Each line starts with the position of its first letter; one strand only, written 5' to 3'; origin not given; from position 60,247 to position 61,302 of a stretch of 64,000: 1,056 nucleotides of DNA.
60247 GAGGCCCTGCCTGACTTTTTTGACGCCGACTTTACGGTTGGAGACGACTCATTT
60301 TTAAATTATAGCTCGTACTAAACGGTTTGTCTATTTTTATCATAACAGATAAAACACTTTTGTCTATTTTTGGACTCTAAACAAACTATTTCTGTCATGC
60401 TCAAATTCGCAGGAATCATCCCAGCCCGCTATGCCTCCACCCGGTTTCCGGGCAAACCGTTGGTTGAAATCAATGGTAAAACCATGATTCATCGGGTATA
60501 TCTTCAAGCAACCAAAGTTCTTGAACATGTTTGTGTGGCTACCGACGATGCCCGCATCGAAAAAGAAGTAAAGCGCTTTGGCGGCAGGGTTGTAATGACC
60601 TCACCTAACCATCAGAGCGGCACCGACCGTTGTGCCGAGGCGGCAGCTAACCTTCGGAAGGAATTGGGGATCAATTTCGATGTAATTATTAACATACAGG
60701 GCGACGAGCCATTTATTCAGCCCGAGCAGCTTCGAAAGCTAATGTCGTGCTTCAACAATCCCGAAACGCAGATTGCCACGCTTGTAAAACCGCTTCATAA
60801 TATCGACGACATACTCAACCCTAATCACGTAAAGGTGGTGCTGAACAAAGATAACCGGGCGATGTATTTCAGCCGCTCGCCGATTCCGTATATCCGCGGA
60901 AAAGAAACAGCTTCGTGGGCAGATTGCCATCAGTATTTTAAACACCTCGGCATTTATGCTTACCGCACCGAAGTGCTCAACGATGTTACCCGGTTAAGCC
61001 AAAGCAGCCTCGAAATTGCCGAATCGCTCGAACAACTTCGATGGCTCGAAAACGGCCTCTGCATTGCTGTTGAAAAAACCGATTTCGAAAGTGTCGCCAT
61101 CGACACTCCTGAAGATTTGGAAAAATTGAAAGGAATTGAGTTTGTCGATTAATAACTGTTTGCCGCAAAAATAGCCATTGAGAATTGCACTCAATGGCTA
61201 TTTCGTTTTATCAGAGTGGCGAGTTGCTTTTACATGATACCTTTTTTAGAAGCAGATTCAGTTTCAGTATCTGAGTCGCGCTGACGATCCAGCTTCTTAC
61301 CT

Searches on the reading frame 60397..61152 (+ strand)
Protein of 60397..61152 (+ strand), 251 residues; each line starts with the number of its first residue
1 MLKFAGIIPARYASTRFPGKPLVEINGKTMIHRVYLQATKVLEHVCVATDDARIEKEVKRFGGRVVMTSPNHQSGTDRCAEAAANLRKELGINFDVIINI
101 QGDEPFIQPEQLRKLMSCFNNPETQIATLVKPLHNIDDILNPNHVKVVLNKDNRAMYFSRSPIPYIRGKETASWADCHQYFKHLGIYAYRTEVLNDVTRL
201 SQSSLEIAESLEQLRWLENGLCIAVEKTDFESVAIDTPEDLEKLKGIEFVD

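Call 16: find_encoding_contigs(protein=window:60397-61152:+, flank=6000, max_places=10)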
Protein window:60397-61152:+ (251 aa): no gene with exactly this product is on record in the collection.

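Call 17: find_homologous_proteins(query=window:60397-61152:+, max_evalue=1e-40)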
Query window:60397-61152:+ (251 aa): 7999 proteins with E <= 1e-40 among 8000 candidates; the best 120 are listed.
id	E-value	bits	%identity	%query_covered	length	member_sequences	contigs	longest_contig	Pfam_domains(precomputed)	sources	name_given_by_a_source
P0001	1.9e-161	553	96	100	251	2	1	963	PF12804.14,PF02348.26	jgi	jgi:3-deoxy-D-manno-octulosonate cytidylyltransferase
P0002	1.4e-125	436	75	100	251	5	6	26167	PF12804.14,PF02348.26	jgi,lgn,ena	-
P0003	4.6e-124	431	76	100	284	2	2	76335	PF12804.14,PF02348.26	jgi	jgi:3-deoxy-manno-octulosonate cytidylyltransferase (CMP-KDO synthetase)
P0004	1.6e-122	426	75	100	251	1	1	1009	PF12804.14,PF02348.26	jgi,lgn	-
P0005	2.6e-122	425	74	98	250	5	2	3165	PF12804.14,PF02348.26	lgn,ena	-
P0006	7.8e-122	423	75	100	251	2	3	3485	PF12804.14,PF02348.26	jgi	jgi:3-deoxy-manno-octulosonate cytidylyltransferase (CMP-KDO synthetase)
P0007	1.4e-121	423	75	100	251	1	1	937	PF12804.14,PF02348.26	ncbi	-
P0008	2.0e-121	422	74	100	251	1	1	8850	PF12804.14,PF02348.26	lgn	-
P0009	4.7e-121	421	73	99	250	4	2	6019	PF12804.14,PF02348.26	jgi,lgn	-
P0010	6.2e-120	417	73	99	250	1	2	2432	PF12804.14,PF02348.26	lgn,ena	-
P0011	1.0e-118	413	71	100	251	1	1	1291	PF12804.14,PF02348.26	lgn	-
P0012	1.7e-118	413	72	100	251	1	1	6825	PF12804.14,PF02348.26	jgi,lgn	jgi:3-deoxy-manno-octulosonate cytidylyltransferase (CMP-KDO synthetase)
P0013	2.4e-118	412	71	100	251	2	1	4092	PF12804.14,PF02348.26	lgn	-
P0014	6.9e-118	410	72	100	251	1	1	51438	PF12804.14,PF02348.26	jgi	jgi:3-deoxy-manno-octulosonate cytidylyltransferase (CMP-KDO synthetase)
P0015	2.4e-117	409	70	100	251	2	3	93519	PF12804.14,PF02348.26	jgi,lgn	jgi:3-deoxy-manno-octulosonate cytidylyltransferase (CMP-KDO synthetase)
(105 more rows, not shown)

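Call 18: find_encoding_contigs(protein=P0001, flank=3000, max_places=5)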
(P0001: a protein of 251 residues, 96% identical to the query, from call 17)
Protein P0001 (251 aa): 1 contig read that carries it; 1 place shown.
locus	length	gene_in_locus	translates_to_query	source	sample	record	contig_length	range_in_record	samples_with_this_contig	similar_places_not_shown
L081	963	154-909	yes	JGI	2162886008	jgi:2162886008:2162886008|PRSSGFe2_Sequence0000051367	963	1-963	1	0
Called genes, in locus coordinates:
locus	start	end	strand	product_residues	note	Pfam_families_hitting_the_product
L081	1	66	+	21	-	?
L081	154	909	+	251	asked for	PF02348:CTP_transf_3, PF12804:NTP_transf_3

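Call 19: find_encoding_contigs(protein=P0002, flank=3000, max_places=6)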
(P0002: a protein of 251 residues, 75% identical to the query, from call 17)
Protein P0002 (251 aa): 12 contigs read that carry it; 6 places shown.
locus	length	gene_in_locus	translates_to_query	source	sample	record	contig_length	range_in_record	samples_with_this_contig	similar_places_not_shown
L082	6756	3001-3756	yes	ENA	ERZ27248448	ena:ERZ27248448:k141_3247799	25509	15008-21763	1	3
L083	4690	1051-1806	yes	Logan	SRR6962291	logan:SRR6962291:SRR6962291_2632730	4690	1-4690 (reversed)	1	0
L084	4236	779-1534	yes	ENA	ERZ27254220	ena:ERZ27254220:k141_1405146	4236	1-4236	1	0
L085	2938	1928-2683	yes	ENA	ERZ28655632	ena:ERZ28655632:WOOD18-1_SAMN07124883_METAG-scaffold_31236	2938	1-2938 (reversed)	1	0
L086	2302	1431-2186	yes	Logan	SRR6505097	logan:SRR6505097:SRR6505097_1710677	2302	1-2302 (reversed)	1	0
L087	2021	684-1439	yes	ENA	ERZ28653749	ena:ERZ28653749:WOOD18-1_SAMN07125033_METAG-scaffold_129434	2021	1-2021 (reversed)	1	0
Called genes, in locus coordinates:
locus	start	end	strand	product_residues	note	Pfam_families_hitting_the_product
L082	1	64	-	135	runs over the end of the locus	PF03840:SecG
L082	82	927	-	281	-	-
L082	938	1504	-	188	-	PF04390:LptE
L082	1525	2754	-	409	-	PF00158:Sigma54_activat, PF14532:Sigma54_activ_2, PF25601:AAA_lid_14, PF02954:HTH_8, PF18024:HTH_50 (faint)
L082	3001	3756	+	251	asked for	PF02348:CTP_transf_3, PF12804:NTP_transf_3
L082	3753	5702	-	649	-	PF00989:PAS, PF08448:PAS_4, PF13426:PAS_9, PF00512:HisKA, PF02518:HATPase_c, PF00072:Response_reg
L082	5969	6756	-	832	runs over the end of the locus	PF02837:Glyco_hydro_2_N, PF22666:Glyco_hydro_2_N2 (weak), PF00703:Glyco_hydro_2, PF02836:Glyco_hydro_2_C, PF16355:DUF4982, PF18565:Glyco_hydro2_C5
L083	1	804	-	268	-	?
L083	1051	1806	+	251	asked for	PF02348:CTP_transf_3, PF12804:NTP_transf_3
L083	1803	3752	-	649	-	PF00989:PAS, PF08448:PAS_4, PF13426:PAS_9, PF00512:HisKA, PF02518:HATPase_c, PF00072:Response_reg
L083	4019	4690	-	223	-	?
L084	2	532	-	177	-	?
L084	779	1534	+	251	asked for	PF02348:CTP_transf_3, PF12804:NTP_transf_3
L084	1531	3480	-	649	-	PF00989:PAS, PF08448:PAS_4, PF13426:PAS_9 (weak), PF00512:HisKA, PF02518:HATPase_c, PF00072:Response_reg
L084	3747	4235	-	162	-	?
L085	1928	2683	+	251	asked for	PF02348:CTP_transf_3, PF12804:NTP_transf_3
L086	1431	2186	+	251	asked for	PF02348:CTP_transf_3, PF12804:NTP_transf_3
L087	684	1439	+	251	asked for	PF02348:CTP_transf_3, PF12804:NTP_transf_3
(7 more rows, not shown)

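Call 20: find_encoding_contigs(protein=P0003, flank=3000, max_places=4)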
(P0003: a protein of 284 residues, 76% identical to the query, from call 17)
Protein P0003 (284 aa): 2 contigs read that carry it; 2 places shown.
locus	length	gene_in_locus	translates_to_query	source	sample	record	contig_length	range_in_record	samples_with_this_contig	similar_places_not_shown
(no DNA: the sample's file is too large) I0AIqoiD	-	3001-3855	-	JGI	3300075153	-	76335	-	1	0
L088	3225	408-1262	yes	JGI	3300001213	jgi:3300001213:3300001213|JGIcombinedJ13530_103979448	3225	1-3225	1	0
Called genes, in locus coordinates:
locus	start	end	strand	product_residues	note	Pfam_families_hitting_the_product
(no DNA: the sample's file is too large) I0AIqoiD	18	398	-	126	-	PF03840:SecG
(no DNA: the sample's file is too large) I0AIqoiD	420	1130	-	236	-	-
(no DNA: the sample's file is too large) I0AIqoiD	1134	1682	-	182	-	PF04390:LptE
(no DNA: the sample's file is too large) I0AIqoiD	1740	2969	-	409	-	PF00158:Sigma54_activat, PF14532:Sigma54_activ_2, PF07728:AAA_5 (weak), PF25601:AAA_lid_14, PF02954:HTH_8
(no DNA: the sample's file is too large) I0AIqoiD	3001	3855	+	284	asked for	PF02348:CTP_transf_3, PF12804:NTP_transf_3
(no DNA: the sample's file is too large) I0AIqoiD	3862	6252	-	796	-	PF13620:CarboxypepD_reg, PF13715:CarbopepD_reg_2, PF07715:Plug, PF00593:TonB_dep_Rec_b-barrel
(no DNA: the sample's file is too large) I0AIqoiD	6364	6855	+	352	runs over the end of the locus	PF00586:AIRS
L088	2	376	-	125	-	?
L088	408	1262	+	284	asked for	PF02348:CTP_transf_3, PF12804:NTP_transf_3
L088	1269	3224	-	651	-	?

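Call 52: search_protein_families(library=ncbifam, proteins=[window:60397-61152:+])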
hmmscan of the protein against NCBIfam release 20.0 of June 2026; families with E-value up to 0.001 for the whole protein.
window:60397-61152:+ (251 aa): 13 families
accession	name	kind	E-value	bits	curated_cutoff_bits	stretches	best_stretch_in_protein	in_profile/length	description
NF003952.0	PRK05450.1-5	subfamily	5.9e-94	313.9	193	1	3-245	2-242/250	3-deoxy-manno-octulosonate cytidylyltransferase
NF009905.0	PRK13368.1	subfamily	1.2e-87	293.2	255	1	3-245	2-235/243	3-deoxy-manno-octulosonate cytidylyltransferase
NF003950.0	PRK05450.1-3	subfamily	2.2e-78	263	234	1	4-244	3-238/248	3-deoxy-manno-octulosonate cytidylyltransferase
TIGR00466.1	kdsB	equivalog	5e-69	232.4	155.2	1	4-242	3-241/241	3-deoxy-manno-octulosonate cytidylyltransferase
NF003948.0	PRK05450.1-1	equivalog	3.7e-66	222.8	281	1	7-245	9-240/248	3-deoxy-manno-octulosonate cytidylyltransferase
TIGR03584.1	PseF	equivalog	3.2e-09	36.8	205.7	1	7-130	3-131/222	pseudaminic acid cytidylyltransferase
NF010932.0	PRK14352.1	equivalog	2.9e-06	26.2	611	1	20-131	26-138/488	bifunctional UDP-N-acetylglucosamine diphosphorylase/glucosamine-1-phosphate N-acetyltransferase GlmU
TIGR01173.1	glmU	equivalog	4.6e-06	25.7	366.85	1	20-131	20-127/452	bifunctional UDP-N-acetylglucosamine diphosphorylase/glucosamine-1-phosphate N-acetyltransferase GlmU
NF010933.0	PRK14353.1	equivalog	6.6e-06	25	505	1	20-120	25-125/453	bifunctional UDP-N-acetylglucosamine diphosphorylase/glucosamine-1-phosphate N-acetyltransferase GlmU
NF001457.0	PRK00317.1-3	equivalog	4.8e-05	22.9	164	1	13-127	11-122/200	molybdenum cofactor guanylyltransferase MobA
TIGR03310.1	matur_MocA_YgfJ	equivalog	5.5e-05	23.2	186.45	1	7-129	3-125/188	molybdenum cofactor cytidylyltransferase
NF010934.1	PRK14354.1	equivalog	0.00013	20.6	450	1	20-129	19-125/447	bifunctional UDP-N-acetylglucosamine diphosphorylase/glucosamine-1-phosphate N-acetyltransferase GlmU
NF010937.0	PRK14357.1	equivalog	0.00099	18.1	658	0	20-135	20-130/448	bifunctional UDP-N-acetylglucosamine diphosphorylase/glucosamine-1-phosphate N-acetyltransferase GlmU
